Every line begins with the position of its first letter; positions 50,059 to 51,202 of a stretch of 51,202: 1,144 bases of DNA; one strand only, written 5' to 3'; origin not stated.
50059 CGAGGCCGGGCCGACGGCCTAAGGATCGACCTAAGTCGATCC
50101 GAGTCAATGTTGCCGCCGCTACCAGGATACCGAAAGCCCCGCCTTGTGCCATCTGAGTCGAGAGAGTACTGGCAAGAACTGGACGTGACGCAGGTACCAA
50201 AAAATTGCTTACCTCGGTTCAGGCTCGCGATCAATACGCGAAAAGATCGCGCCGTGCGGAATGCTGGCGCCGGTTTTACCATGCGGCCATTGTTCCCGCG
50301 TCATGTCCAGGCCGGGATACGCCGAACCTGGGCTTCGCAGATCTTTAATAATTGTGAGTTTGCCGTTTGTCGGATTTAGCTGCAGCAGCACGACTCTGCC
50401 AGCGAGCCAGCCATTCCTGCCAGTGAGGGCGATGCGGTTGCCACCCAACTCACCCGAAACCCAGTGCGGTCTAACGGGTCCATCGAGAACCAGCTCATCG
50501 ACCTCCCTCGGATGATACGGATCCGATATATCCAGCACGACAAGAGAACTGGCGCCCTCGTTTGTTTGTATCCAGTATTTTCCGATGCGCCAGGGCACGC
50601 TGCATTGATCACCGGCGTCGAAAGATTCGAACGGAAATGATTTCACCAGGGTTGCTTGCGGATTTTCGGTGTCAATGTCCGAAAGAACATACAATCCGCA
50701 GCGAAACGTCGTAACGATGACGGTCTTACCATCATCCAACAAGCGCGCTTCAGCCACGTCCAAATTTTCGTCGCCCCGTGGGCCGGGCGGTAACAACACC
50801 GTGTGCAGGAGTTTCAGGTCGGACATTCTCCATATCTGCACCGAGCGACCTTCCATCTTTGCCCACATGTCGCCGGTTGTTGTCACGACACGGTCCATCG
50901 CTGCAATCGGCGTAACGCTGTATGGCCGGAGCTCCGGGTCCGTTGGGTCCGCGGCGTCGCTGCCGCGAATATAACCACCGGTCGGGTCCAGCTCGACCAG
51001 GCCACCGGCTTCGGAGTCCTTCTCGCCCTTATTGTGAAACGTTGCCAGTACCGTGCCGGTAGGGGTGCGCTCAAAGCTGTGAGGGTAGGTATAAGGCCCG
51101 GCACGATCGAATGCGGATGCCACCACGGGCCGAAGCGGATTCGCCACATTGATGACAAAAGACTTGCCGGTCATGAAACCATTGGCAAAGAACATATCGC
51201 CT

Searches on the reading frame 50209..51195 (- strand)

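Call 6: search_protein_families(library=ncbifam, proteins=[window:50209-51195:-], max_evalue=0.1)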
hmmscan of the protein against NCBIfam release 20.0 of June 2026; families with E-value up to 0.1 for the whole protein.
window:50209-51195:- (328 aa): 1 family
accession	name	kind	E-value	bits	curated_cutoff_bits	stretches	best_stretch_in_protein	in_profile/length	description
NF052453.1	MthilOxMtoX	equivalog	0.0031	16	650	0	2-79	78-159/408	methanethiol oxidase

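Call 80: search_protein_families(library=pfam, proteins=[window:50209-51192:-], max_evalue=0.00001)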
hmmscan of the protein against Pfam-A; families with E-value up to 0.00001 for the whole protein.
window:50209-51192:- (327 aa): 0 families
